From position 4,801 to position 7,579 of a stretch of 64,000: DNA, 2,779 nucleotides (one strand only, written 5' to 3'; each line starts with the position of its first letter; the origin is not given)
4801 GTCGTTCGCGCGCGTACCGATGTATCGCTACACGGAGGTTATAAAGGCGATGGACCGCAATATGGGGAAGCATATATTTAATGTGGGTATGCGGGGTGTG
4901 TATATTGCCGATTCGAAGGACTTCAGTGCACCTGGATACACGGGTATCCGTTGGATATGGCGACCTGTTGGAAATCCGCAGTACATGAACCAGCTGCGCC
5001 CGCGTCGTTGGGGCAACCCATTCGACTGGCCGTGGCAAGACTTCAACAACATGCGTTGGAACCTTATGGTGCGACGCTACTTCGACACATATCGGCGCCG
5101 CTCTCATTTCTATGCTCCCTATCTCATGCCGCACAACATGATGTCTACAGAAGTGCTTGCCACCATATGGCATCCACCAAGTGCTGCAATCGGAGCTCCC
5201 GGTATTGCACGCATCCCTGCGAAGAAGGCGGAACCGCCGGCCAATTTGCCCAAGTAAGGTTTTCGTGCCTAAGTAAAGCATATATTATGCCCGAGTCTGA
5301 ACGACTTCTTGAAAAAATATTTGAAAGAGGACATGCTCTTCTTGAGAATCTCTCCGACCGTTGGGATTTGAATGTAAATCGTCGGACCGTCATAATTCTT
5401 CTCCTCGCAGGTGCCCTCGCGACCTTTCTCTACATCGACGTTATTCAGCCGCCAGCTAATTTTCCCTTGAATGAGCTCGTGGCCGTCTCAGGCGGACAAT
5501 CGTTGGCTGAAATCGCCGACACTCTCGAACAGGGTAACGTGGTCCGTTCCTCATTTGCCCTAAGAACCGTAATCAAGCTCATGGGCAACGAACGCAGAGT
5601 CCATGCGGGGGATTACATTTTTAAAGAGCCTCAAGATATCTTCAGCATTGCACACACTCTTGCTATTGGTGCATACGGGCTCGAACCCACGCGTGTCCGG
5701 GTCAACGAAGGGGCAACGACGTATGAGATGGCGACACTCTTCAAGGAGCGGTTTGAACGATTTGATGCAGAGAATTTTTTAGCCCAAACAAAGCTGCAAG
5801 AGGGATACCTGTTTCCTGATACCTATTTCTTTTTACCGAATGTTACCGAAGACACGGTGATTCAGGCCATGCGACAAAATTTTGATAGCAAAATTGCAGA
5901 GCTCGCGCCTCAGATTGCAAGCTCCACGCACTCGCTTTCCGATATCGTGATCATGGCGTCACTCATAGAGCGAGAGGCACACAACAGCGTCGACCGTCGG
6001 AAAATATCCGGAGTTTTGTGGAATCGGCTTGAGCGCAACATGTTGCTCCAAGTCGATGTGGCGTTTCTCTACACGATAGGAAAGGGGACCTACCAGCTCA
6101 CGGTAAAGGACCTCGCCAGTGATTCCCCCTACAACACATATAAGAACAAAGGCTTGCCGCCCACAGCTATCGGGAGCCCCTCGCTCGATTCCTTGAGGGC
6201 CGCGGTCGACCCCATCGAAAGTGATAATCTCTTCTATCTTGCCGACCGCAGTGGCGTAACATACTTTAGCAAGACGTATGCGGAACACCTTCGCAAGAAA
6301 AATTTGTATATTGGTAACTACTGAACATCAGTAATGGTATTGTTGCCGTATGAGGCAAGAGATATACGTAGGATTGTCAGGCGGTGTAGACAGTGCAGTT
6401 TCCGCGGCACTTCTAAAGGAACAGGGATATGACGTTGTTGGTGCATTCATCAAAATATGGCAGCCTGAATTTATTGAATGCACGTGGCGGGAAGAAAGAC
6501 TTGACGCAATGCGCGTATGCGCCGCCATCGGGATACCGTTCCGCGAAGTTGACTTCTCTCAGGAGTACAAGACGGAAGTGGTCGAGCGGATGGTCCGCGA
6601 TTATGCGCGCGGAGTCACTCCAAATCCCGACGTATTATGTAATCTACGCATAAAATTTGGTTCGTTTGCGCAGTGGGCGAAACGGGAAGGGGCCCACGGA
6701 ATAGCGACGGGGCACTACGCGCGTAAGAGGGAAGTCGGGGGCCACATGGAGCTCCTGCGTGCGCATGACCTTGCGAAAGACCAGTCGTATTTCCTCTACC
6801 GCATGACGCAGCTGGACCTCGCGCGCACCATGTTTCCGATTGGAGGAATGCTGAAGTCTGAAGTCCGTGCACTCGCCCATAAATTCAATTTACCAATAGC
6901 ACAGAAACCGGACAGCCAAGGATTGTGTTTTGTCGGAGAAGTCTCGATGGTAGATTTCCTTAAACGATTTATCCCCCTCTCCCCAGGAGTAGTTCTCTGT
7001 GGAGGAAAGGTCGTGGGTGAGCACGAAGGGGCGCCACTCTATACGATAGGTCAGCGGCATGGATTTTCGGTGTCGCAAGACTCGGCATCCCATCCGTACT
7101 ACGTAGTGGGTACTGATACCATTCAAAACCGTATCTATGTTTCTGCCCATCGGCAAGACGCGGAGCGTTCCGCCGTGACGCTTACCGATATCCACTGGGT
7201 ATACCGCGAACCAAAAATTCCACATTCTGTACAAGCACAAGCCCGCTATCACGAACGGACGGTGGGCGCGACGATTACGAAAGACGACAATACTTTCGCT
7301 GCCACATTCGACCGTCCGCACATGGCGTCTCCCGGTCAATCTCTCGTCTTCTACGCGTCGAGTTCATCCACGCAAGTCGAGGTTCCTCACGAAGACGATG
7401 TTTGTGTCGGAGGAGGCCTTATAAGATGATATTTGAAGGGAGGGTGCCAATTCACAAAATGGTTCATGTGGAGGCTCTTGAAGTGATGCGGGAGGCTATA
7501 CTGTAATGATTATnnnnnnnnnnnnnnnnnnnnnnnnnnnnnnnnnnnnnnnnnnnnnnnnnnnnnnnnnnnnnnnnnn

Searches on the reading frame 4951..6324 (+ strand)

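Call 53: search_protein_families(library=pfam, proteins=[window:4951-6324:+], max_evalue=0.0001)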
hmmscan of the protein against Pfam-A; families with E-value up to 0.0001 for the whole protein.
window:4951-6324:+ (457 aa): 1 family
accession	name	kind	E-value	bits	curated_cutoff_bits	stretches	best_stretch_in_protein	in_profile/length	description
PF02618.21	YceG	-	1.5e-70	238.3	32.4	1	177-450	1-273/275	YceG-like family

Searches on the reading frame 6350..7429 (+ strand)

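Call 53: search_protein_families(library=pfam, proteins=[window:6350-7429:+], max_evalue=0.0001)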
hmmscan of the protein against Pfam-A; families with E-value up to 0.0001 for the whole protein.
window:6350-7429:+ (359 aa): 4 families
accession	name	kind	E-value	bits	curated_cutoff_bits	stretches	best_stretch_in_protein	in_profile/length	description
PF03054.22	tRNA_Me_trans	-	8.2e-72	241.5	20.6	1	4-196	2-201/202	tRNA methyl transferase HUP domain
PF20259.3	tRNA_Me_trans_M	-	6.1e-17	61.4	27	1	202-265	2-65/66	tRNA methyl transferase PRC-barrel domain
PF20258.4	tRNA_Me_trans_C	-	6.8e-11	42.8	20.6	1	275-358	3-77/77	Aminomethyltransferase beta-barrel domain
PF02540.23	NAD_synthase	-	1.8e-07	31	21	0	4-74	20-86/242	NAD synthase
